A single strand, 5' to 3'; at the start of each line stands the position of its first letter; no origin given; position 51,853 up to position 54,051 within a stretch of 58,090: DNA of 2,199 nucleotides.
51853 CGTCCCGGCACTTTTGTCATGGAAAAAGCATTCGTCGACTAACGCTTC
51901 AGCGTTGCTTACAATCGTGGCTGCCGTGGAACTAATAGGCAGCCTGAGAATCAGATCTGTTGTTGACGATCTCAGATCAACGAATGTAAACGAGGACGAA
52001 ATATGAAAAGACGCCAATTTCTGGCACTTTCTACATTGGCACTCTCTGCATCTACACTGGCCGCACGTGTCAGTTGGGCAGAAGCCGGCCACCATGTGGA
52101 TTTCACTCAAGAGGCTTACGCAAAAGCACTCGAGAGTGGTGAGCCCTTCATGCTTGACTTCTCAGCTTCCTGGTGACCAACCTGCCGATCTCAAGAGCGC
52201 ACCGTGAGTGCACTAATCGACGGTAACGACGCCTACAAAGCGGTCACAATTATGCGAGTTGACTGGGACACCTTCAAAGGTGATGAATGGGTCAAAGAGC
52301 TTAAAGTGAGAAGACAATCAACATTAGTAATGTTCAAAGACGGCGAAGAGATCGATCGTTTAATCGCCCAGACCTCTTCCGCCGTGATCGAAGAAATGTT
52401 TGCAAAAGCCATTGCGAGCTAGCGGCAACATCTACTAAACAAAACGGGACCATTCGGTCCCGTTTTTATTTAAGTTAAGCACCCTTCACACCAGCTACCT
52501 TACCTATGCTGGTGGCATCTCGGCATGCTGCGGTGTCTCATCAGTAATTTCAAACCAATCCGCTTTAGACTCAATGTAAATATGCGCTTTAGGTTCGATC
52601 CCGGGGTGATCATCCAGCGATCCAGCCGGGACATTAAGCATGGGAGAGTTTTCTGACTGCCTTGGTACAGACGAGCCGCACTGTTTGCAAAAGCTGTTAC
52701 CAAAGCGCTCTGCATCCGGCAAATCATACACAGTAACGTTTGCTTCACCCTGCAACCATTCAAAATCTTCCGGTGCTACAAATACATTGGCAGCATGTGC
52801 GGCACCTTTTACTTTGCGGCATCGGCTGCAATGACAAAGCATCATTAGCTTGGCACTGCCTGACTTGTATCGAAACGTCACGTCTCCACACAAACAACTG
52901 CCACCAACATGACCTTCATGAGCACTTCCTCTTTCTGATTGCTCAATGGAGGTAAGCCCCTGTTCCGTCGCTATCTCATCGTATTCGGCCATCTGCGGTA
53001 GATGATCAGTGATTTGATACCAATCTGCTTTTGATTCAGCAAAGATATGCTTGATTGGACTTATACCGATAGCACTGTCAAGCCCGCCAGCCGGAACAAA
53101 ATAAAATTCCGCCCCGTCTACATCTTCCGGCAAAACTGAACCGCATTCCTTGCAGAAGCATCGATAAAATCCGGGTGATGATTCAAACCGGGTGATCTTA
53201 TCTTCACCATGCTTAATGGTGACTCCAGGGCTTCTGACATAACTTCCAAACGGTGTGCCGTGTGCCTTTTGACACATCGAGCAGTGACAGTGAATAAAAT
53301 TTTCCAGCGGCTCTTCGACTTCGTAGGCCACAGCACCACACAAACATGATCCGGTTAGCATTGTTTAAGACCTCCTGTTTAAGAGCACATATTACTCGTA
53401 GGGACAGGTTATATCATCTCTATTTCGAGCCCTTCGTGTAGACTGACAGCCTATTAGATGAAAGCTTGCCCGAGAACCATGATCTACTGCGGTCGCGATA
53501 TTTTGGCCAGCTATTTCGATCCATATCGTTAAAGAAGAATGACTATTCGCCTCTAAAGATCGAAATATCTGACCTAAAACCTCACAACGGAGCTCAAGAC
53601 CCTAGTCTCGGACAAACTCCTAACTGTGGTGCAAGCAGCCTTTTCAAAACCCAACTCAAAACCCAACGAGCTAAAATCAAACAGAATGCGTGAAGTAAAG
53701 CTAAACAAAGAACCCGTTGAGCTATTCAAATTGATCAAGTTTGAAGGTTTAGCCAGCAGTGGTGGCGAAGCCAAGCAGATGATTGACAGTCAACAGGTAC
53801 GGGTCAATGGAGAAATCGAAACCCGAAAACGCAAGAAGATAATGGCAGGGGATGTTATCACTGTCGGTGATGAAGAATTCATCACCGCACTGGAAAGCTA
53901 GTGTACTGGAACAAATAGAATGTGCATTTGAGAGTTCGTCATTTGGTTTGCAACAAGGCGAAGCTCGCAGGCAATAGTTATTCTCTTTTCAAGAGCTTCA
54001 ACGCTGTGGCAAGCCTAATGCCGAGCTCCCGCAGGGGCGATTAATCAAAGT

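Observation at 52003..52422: Candidate selenocysteine-containing periplasmic thioredoxin: TGA exactly replaces the first Cys codon of WCxxC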

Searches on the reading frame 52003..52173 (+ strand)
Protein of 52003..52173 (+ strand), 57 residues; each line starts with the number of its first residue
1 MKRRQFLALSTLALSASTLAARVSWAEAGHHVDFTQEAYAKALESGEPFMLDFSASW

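Call 73: search_protein_families(library=ncbifam, proteins=[window:52003-52173:+], max_evalue=10)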
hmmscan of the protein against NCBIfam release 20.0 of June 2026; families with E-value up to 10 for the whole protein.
seq(57 aa): 3 families
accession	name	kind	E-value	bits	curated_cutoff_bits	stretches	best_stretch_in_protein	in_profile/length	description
NF045694.1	seleno_TsoB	exception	0.055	11.5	805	1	7-57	435-485/572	rhodanese/DsbD fusion-like selenoprotein TsoB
TIGR04401.1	TAT_Cys_rich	subfamily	0.097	12.9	100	1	1-38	1-38/151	Csp1 family four helix bundle copper storage protein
NF008584.2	PRK11546.1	equivalog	0.11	12.7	200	1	1-35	1-37/145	zinc resistance sensor/chaperone ZraP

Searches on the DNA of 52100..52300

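Call 54: search_rna_families(source=window, start=52100, end=52300, threshold=evalue, max_evalue=10)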
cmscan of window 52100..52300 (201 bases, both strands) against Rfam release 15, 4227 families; matches with E-value up to 10: 4.
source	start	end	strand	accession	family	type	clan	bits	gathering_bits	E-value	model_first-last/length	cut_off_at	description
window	52119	52153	-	RF01793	ffh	Gene; sRNA;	-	13.7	35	3.4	1-52/52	no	ffh sRNA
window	52132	52155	+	RF01837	toga_FSE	Cis-reg; frameshift_element;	-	13.4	40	6.1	1-29/29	no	togavirus ribosomal frameshift element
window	52232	52273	-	RF02087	Yar_3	Gene; lncRNA;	-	13.2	50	0.28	34-67/67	no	Yellow-achaete intergenic RNA conserved region 3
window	52253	52300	+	RF01144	sR17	Gene; snRNA; snoRNA; CD-box;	-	9.6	36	6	1-55/55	no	Small nucleolar RNA sR17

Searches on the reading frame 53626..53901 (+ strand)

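Call 9: search_protein_families(library=pfam, proteins=[window:53626-53901:+])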
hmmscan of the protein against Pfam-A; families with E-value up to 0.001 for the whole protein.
window:53626-53901:+ (91 aa): 3 families
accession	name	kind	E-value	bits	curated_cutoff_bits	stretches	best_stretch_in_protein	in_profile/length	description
PF13275.11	S4_2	-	1.5e-22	79.7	24.6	1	24-85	1-62/65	S4 domain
PF01479.30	S4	-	2e-08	34.3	22.8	1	33-78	3-48/48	S4 domain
PF22421.1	SYY_C-terminal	-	0.00048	20.4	27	1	19-72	7-60/83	Tyrosine--tRNA ligase SYY-like C-terminal domain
